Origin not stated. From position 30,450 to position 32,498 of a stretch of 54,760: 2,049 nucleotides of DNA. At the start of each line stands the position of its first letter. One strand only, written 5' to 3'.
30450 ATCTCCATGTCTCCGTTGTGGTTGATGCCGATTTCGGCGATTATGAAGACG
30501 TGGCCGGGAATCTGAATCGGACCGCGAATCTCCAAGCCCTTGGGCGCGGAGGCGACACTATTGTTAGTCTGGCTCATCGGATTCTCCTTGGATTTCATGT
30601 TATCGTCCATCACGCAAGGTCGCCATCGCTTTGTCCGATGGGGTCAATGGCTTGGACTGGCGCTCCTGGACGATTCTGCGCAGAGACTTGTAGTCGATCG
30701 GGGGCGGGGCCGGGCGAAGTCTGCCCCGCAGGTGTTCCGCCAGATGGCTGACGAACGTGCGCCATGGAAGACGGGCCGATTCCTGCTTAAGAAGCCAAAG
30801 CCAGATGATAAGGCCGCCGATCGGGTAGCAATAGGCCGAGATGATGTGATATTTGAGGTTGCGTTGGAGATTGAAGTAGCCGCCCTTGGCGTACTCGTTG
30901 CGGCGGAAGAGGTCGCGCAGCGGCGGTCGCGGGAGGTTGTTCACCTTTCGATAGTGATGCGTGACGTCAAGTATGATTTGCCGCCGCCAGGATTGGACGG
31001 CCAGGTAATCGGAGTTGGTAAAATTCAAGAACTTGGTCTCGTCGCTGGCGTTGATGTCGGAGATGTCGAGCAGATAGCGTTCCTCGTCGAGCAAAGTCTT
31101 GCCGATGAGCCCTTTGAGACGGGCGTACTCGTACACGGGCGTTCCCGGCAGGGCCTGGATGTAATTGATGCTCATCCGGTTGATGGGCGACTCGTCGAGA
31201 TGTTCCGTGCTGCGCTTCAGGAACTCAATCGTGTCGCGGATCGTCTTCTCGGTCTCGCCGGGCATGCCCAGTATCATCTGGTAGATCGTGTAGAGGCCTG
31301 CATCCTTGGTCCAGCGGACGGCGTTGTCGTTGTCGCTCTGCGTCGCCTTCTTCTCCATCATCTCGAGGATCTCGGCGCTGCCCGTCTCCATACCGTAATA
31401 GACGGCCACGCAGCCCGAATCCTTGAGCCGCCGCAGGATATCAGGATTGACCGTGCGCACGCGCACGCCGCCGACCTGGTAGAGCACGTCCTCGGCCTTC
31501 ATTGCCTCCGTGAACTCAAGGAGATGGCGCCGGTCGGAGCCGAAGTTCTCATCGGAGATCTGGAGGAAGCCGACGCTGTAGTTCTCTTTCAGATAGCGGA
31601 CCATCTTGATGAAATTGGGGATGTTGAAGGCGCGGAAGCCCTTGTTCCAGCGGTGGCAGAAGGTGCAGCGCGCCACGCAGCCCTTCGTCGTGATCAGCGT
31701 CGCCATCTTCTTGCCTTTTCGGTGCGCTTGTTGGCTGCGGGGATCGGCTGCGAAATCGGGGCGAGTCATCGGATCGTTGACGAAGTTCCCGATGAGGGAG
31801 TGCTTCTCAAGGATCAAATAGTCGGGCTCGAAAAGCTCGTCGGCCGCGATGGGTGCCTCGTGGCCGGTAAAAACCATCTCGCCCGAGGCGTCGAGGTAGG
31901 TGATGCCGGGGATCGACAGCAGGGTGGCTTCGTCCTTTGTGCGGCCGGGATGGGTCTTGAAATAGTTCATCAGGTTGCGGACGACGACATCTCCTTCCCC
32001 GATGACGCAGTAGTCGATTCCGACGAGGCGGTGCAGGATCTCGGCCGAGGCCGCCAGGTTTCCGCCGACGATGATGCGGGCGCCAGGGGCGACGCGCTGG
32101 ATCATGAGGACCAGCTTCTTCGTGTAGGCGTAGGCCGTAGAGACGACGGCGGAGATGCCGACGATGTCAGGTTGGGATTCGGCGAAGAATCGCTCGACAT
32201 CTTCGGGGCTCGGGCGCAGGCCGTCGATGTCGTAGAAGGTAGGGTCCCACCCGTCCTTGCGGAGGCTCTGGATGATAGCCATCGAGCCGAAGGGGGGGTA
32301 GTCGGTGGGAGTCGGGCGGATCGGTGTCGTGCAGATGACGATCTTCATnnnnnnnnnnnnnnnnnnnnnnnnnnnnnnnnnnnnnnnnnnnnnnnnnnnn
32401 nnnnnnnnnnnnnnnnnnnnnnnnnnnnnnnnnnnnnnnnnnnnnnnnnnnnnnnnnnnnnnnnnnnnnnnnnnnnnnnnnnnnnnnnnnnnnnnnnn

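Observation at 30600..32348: B12-binding radical SAM enzyme with a hydrophobic C-terminal extension inside a glycan operon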

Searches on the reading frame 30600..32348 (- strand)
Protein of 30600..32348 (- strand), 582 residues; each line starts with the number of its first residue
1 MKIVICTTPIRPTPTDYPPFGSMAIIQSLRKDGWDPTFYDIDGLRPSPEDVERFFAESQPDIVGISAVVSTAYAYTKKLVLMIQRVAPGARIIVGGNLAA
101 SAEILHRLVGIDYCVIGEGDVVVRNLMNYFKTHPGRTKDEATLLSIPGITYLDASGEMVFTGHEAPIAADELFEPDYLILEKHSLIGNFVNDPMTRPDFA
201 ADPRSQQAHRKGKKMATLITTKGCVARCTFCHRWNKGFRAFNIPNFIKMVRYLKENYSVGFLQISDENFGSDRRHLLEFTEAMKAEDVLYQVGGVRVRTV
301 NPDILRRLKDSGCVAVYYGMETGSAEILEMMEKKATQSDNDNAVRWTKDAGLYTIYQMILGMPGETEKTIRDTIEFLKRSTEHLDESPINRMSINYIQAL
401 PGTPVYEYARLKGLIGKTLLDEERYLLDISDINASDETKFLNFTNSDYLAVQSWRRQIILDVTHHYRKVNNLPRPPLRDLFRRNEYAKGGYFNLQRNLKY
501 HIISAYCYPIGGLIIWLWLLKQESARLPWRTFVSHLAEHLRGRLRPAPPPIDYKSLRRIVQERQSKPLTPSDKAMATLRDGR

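Call 3: search_protein_families(library=pfam, proteins=[window:30600-32348:-], max_evalue=0.01)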
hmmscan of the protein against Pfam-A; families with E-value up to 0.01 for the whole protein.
window:30600-32348:- (582 aa): 3 families
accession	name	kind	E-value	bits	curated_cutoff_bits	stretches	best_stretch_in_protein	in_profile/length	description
PF04055.27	Radical_SAM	-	6.8e-23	82.1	29.5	1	219-377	2-166/166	Radical SAM superfamily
PF02310.24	B12-binding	-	2.6e-20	72.9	32.1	1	14-125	9-119/121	B12 binding domain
PF19864.5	Radical_SAM_N2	-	0.0021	18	29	0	89-141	86-136/151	Radical SAM proteins, N-terminal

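Call 4: search_protein_families(library=ncbifam, proteins=[window:30600-32348:-], max_evalue=0.01)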
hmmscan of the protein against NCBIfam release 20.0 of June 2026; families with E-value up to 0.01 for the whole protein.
window:30600-32348:- (582 aa): 28 families (the best 25 are shown)
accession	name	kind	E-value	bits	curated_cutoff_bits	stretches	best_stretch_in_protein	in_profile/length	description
TIGR02026.1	BchE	equivalog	1e-34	120.3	481.35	1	14-377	17-362/497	magnesium-protoporphyrin IX monomethyl ester anaerobic oxidative cyclase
TIGR04479.1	bcpD_PhpK_rSAM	subfamily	3.5e-27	95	600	1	213-382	239-411/504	PhpK family radical SAM P-methyltransferase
NF050148.1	rSAM_ApyD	equivalog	2.6e-26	92.2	750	1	220-407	204-391/645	RiPP biosynthesis radical SAM protein ApyD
NF038361.1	rSAM_Sden_1168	equivalog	1e-25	90.3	575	1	209-436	276-503/560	Sden_1168 family B12-binding radical SAM P-methyltransferase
TIGR04072.2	rSAM_ladder_B12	equivalog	3.5e-23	81.9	360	2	208-417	173-380/443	lipid biosynthesis B12-binding/radical SAM protein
TIGR03471.1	HpnJ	equivalog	5.5e-23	81.6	577.6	1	217-417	199-395/472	hopanoid biosynthesis associated radical SAM protein HpnJ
TIGR04014.1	B12_SAM_MJ_0865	equivalog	3.2e-21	75.6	360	2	219-405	164-354/434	methyl-coenzyme M reductase glutamine C-methyltransferase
TIGR03975.1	rSAM_ocin_1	subfamily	9.2e-21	74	281.85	1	52-396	121-444/606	RiPP maturation radical SAM C-methyltransferase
TIGR04385.1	B12_rSAM_cofa1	equivalog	1.5e-18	67.2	450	1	201-416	181-401/438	B12 lower ligand biosynthesis radical SAM protein BzaD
TIGR04013.1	B12_SAM_MJ_1487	hypoth_equivalog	3.6e-16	59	251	2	217-406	153-354/382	TIGR04013 family B12-binding domain/radical SAM domain-containing protein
NF033712.0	B12_rSAM_KedN5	subfamily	1.2e-14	53.4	700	2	48-165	51-165/624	KedN5 family methylcobalamin-dependent radical SAM C-methyltransferase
NF033070.1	rSAM_AprD4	equivalog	2.2e-12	46.7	500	1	183-415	164-396/456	AprD4 family radical SAM diol-dehydratase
TIGR01579.1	MiaB-like-C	equivalog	3.3e-10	39.8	357.05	1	62-379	38-317/416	tRNA (N(6)-L-threonylcarbamoyladenosine(37)-C(2))-methylthiotransferase MtaB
TIGR04367.1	HpnR_B12_rSAM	equivalog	5.6e-10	38.3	650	2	19-157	22-154/490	hopanoid C-3 methylase HpnR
TIGR04428.1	B12_rSAM_trp_MT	equivalog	6e-09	34.8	500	1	336-375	354-393/558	tryptophan 2-C-methyltransferase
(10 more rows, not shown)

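Call 8: find_homologous_proteins(query=window:30600-32348:-, max_evalue=1e-10)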
Query window:30600-32348:- (582 aa): 1629 proteins with E <= 1e-10 among 8000 candidates; the best 120 are listed.
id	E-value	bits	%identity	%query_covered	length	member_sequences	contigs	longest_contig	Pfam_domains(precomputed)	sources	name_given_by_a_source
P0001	0.0e+0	1351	100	100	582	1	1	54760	PF04055.28,PF02310.25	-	-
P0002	0.0e+0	1121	81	100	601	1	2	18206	PF04055.28,PF02310.25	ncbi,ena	-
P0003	0.0e+0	1088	79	100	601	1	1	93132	PF04055.28,PF02310.25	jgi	jgi:radical SAM superfamily enzyme YgiQ (UPF0313 family)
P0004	4.0e-277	938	69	100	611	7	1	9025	PF04055.28,PF02310.25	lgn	-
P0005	5.5e-265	898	64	100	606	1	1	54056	PF04055.28,PF02310.25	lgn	-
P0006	2.8e-260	883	64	100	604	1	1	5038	PF04055.28,PF02310.25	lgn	-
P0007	2.4e-259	880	63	100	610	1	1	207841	PF04055.28,PF02310.25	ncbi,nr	ncbi:MAG: cobalamin B12-binding domain-containing protein [Elusimicrobia bacterium]|nr:cobalamin B12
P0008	3.2e-255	866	64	100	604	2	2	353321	PF04055.28,PF02310.25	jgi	jgi:anaerobic magnesium-protoporphyrin IX monomethyl ester cyclase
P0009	7.8e-255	865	63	100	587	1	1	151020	PF04055.28,PF02310.25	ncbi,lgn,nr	ncbi:MAG: radical SAM protein [Elusimicrobia bacterium]|nr:radical SAM protein [Elusimicrobiota bact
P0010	2.8e-251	853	61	100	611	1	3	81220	PF04055.28,PF02310.25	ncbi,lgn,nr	ncbi:MAG: radical SAM protein [Elusimicrobia bacterium]|nr:radical SAM protein [Elusimicrobiota bact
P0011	2.6e-249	846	61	100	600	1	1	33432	PF04055.28,PF02310.25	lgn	-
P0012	3.9e-240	816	59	100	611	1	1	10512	PF04055.28,PF02310.25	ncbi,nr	ncbi:B12-binding domain-containing radical SAM protein [bacterium]|nr:MAG: B12-binding domain-contai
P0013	1.4e-233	795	60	100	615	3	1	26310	PF04055.28,PF02310.25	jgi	-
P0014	2.4e-233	794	58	100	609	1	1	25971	PF04055.28,PF02310.25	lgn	-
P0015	4.3e-230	783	59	100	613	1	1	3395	PF04055.28,PF02310.25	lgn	-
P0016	1.2e-228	778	58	100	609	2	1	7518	PF04055.28,PF02310.25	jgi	-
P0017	1.2e-228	778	59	100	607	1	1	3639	PF04055.28,PF02310.25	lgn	-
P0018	8.3e-227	772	58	100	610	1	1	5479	PF04055.28,PF02310.25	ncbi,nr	ncbi:MAG: B12-binding domain-containing radical SAM protein [Elusimicrobia bacterium]|nr:B12-binding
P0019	1.6e-226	771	58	100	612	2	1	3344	PF04055.28,PF02310.25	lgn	-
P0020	2.5e-225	767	57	100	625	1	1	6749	PF04055.28,PF02310.25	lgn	-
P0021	4.4e-225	766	58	100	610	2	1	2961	PF04055.28,PF02310.25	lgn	-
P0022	4.8e-225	766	58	100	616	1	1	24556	PF04055.28,PF02310.25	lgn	-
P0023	5.7e-225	766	59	90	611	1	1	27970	PF04055.28,PF02310.25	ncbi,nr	ncbi:MAG: B12-binding domain-containing radical SAM protein [Elusimicrobia bacterium]|nr:B12-binding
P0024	5.8e-224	763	57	100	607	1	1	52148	PF04055.28,PF02310.25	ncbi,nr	ncbi:MAG: B12-binding domain-containing radical SAM protein [Elusimicrobia bacterium]|nr:B12-binding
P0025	1.5e-223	761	55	100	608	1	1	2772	PF04055.28,PF02310.25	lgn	-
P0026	8.0e-223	759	56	100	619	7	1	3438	PF04055.28,PF02310.25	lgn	-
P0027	7.9e-222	756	60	100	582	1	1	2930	PF04055.28,PF02310.25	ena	-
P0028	3.7e-221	754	56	100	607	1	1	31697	PF04055.28,PF02310.25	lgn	-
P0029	7.2e-221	753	56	100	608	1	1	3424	PF04055.28,PF02310.25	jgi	jgi:radical SAM superfamily enzyme YgiQ (UPF0313 family)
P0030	9.3e-221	752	56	100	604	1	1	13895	PF04055.28,PF02310.25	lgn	-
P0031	1.4e-220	752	55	100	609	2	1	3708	PF04055.28,PF02310.25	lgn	-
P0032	1.9e-220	751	56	100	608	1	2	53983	PF04055.28,PF02310.25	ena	-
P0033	5.2e-220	750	57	100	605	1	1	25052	PF04055.28,PF02310.25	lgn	-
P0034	3.3e-219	747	55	100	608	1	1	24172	PF04055.28,PF02310.25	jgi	jgi:anaerobic magnesium-protoporphyrin IX monomethyl ester cyclase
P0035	5.3e-219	746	56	100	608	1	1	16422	PF04055.28,PF02310.25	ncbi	ncbi:MAG: radical SAM protein [Elusimicrobiota bacterium]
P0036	8.2e-219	746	56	100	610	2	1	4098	PF04055.28,PF02310.25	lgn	-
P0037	1.8e-218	745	56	100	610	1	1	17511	PF04055.28,PF02310.25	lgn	-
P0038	1.2e-217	742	55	100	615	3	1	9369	PF04055.28,PF02310.25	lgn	-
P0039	5.6e-217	740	56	100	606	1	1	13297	PF04055.28,PF02310.25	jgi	jgi:anaerobic magnesium-protoporphyrin IX monomethyl ester cyclase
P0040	6.5e-217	740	56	100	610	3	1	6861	PF04055.28,PF02310.25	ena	-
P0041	1.4e-216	738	56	100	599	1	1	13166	PF04055.28,PF02310.25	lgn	-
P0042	2.4e-216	738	55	100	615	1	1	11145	PF04055.28,PF02310.25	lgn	-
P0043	2.4e-215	734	57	96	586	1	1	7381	PF04055.28,PF02310.25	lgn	-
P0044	2.8e-215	734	55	100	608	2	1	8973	PF04055.28,PF02310.25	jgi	jgi:radical SAM superfamily enzyme YgiQ (UPF0313 family)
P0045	3.6e-215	734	54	100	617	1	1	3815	PF04055.28,PF02310.25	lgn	-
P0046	1.1e-214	732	55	100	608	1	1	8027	PF04055.28,PF02310.25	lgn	-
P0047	2.2e-213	728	56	100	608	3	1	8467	PF04055.28,PF02310.25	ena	-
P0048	6.5e-213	726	54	100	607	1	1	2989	PF04055.28,PF02310.25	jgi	jgi:radical SAM superfamily enzyme YgiQ (UPF0313 family)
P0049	1.3e-212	725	54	100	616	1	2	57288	PF04055.28,PF02310.25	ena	-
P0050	1.7e-212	725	53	100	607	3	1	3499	PF04055.28,PF02310.25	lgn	-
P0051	2.3e-212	725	55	100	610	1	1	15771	PF04055.28,PF02310.25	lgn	-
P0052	5.2e-212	723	54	100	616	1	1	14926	PF04055.28,PF02310.25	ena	-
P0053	7.1e-212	723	54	100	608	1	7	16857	PF04055.28,PF02310.25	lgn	-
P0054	7.8e-212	723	54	100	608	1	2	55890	PF04055.28,PF02310.25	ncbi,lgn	-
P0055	1.1e-211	722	54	100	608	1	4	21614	PF04055.28,PF02310.25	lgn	-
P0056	2.1e-211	721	55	100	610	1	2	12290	PF04055.28,PF02310.25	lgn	-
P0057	2.7e-211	721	55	100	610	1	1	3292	PF04055.28,PF02310.25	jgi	jgi:anaerobic magnesium-protoporphyrin IX monomethyl ester cyclase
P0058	3.7e-211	721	54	100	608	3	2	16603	PF04055.28,PF02310.25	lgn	-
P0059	5.4e-211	720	54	100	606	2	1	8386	PF04055.28,PF02310.25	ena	-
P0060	9.9e-211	719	55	100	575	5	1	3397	PF04055.28,PF02310.25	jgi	-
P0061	3.6e-210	717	54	100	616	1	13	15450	PF04055.28,PF02310.25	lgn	-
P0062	4.9e-210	717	53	100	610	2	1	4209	PF04055.28,PF02310.25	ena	-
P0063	9.1e-210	716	54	100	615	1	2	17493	PF04055.28,PF02310.25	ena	-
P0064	2.6e-209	714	53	100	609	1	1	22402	PF04055.28,PF02310.25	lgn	-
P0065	3.1e-209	714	55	100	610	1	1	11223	PF04055.28,PF02310.25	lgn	-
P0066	4.6e-209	714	53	100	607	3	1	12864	PF04055.28,PF02310.25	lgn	-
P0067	7.6e-209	713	56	100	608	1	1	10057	PF04055.28,PF02310.25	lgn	-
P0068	6.8e-208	710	55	100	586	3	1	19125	PF04055.28,PF02310.25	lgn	-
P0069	5.6e-207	707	53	100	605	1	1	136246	PF04055.28,PF02310.25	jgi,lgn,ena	-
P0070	1.9e-206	705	56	96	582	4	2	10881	PF04055.28,PF02310.25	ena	-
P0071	2.9e-206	704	53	100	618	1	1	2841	PF04055.28,PF02310.25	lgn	-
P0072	5.1e-206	704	54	100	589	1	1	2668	PF04055.28,PF02310.25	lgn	-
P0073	1.3e-205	702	52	100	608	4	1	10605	PF04055.28,PF02310.25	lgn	-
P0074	2.4e-205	701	54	100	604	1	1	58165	PF04055.28,PF02310.25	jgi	-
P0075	1.1e-204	699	54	100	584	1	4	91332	PF04055.28,PF02310.25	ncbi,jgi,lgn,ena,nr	ncbi:MAG: radical SAM protein [Nitrospira sp.]|nr:radical SAM protein [Nitrospira sp.]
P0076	1.7e-204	699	55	96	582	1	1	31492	PF04055.28,PF02310.25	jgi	jgi:radical SAM superfamily enzyme YgiQ (UPF0313 family)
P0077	1.8e-204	698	53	100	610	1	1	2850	PF04055.28,PF02310.25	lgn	-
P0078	1.8e-204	698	54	100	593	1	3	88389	PF04055.28,PF02310.25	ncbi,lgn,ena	-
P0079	1.9e-204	698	55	100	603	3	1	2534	PF04055.28,PF02310.25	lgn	-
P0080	1.7e-203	695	54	96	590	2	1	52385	PF04055.28,PF02310.25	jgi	jgi:radical SAM superfamily enzyme YgiQ (UPF0313 family)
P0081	8.4e-203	693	52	100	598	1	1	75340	PF04055.28,PF02310.25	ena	-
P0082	3.4e-202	691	53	100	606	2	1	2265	PF04055.28,PF02310.25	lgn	-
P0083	3.4e-202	691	53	100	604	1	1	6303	PF04055.28,PF02310.25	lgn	-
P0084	3.7e-202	691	54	100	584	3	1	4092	PF04055.28,PF02310.25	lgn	-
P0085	1.2e-201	689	54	100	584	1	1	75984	PF04055.28,PF02310.25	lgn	-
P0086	2.7e-201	688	54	96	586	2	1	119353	PF04055.28,PF02310.25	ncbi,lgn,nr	ncbi:MAG: B12-binding domain-containing radical SAM protein [Elusimicrobia bacterium]|nr:B12-binding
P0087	3.0e-201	688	52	100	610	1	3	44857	PF04055.28,PF02310.25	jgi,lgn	-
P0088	4.3e-201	687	54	96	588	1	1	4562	PF04055.28,PF02310.25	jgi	jgi:radical SAM superfamily enzyme YgiQ (UPF0313 family)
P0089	6.7e-201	687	53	100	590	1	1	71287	PF04055.28,PF02310.25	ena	-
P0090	7.7e-201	686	53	100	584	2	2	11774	PF04055.28,PF02310.25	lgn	-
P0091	9.4e-201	686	52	100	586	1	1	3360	PF04055.28,PF02310.25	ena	-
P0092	2.0e-200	685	54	100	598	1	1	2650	PF04055.28,PF02310.25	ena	-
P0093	2.2e-200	685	53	100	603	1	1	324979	PF04055.28,PF02310.25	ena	-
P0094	3.5e-200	684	51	100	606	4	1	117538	PF04055.28,PF02310.25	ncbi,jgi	ncbi:MAG: radical SAM protein [Elusimicrobiota bacterium]|jgi:radical SAM superfamily enzyme YgiQ (U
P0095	3.9e-200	684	52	100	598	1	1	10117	PF04055.28,PF02310.25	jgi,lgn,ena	-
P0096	6.4e-200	683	53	100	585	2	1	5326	PF04055.28,PF02310.25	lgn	-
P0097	9.4e-200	683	53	100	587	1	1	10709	PF04055.28,PF02310.25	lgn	-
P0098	1.2e-199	682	54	100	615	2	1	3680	PF04055.28,PF02310.25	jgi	-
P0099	1.5e-199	682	52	100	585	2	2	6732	PF04055.28,PF02310.25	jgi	jgi:anaerobic magnesium-protoporphyrin IX monomethyl ester cyclase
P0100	2.7e-199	681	53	100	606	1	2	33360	PF04055.28,PF02310.25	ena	-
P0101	3.2e-199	681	54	100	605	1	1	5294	PF04055.28,PF02310.25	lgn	-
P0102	4.9e-199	680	54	100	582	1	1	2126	PF04055.28,PF02310.25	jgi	jgi:anaerobic magnesium-protoporphyrin IX monomethyl ester cyclase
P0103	6.3e-199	680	53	100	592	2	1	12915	PF04055.28,PF02310.25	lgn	-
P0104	8.0e-199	680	54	100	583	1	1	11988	PF04055.28,PF02310.25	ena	-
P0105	8.7e-199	680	53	100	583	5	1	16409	PF04055.28,PF02310.25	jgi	-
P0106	1.4e-198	679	51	100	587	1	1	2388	PF04055.28,PF02310.25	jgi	jgi:radical SAM superfamily enzyme YgiQ (UPF0313 family)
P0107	1.6e-198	679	52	100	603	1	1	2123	PF04055.28,PF02310.25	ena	-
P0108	2.7e-198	678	52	100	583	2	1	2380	PF04055.28,PF02310.25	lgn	-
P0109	5.1e-198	677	52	100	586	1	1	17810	PF04055.28,PF02310.25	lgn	-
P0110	1.5e-197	676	52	100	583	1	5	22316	PF04055.28,PF02310.25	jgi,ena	-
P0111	2.4e-197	675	53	100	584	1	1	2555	PF04055.28,PF02310.25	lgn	-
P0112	3.7e-197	674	52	100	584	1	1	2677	PF04055.28,PF02310.25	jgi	jgi:radical SAM superfamily enzyme YgiQ (UPF0313 family)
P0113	7.9e-197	673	53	100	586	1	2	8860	PF04055.28,PF02310.25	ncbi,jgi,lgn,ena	-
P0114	8.7e-197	673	53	100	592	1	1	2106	PF04055.28,PF02310.25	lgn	-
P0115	4.2e-196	671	53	100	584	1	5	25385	PF04055.28,PF02310.25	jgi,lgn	-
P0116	5.0e-196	671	53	100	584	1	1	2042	PF04055.28,PF02310.25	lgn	-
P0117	1.2e-195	669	52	100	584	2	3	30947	PF04055.28,PF02310.25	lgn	-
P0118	1.6e-195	669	51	100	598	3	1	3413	PF04055.28,PF02310.25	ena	-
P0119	2.4e-195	668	52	100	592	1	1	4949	PF04055.28,PF02310.25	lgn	-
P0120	4.7e-195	667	53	100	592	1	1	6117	PF04055.28,PF02310.25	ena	-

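Call 9: search_solved_structures(query=window:30600-32348:-, max_evalue=0.01, show_alignments=2)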
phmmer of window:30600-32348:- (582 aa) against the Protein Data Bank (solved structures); distinct sequences matched with E-value up to 0.01: 5.
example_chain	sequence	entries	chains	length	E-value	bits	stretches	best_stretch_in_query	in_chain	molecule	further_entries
9ccb_A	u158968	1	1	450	7.5e-11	44.2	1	217-403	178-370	Radical SAM core domain-containing protein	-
6fd2_B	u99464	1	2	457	9.4e-10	40.6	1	220-415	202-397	Putative apramycin biosynthetic oxidoreductase 4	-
6wte_A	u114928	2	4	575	2.4e-06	29.3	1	6-375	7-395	B12-binding domain-containing protein | Tryptophan-C2-methyltransferase containing B12-binding domain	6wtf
7kdx_A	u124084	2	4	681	5.3e-05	24.9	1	216-385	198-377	Methyltransferase TokK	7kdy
5ul2_A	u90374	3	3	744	0.0059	18.1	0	54-175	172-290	OxsB protein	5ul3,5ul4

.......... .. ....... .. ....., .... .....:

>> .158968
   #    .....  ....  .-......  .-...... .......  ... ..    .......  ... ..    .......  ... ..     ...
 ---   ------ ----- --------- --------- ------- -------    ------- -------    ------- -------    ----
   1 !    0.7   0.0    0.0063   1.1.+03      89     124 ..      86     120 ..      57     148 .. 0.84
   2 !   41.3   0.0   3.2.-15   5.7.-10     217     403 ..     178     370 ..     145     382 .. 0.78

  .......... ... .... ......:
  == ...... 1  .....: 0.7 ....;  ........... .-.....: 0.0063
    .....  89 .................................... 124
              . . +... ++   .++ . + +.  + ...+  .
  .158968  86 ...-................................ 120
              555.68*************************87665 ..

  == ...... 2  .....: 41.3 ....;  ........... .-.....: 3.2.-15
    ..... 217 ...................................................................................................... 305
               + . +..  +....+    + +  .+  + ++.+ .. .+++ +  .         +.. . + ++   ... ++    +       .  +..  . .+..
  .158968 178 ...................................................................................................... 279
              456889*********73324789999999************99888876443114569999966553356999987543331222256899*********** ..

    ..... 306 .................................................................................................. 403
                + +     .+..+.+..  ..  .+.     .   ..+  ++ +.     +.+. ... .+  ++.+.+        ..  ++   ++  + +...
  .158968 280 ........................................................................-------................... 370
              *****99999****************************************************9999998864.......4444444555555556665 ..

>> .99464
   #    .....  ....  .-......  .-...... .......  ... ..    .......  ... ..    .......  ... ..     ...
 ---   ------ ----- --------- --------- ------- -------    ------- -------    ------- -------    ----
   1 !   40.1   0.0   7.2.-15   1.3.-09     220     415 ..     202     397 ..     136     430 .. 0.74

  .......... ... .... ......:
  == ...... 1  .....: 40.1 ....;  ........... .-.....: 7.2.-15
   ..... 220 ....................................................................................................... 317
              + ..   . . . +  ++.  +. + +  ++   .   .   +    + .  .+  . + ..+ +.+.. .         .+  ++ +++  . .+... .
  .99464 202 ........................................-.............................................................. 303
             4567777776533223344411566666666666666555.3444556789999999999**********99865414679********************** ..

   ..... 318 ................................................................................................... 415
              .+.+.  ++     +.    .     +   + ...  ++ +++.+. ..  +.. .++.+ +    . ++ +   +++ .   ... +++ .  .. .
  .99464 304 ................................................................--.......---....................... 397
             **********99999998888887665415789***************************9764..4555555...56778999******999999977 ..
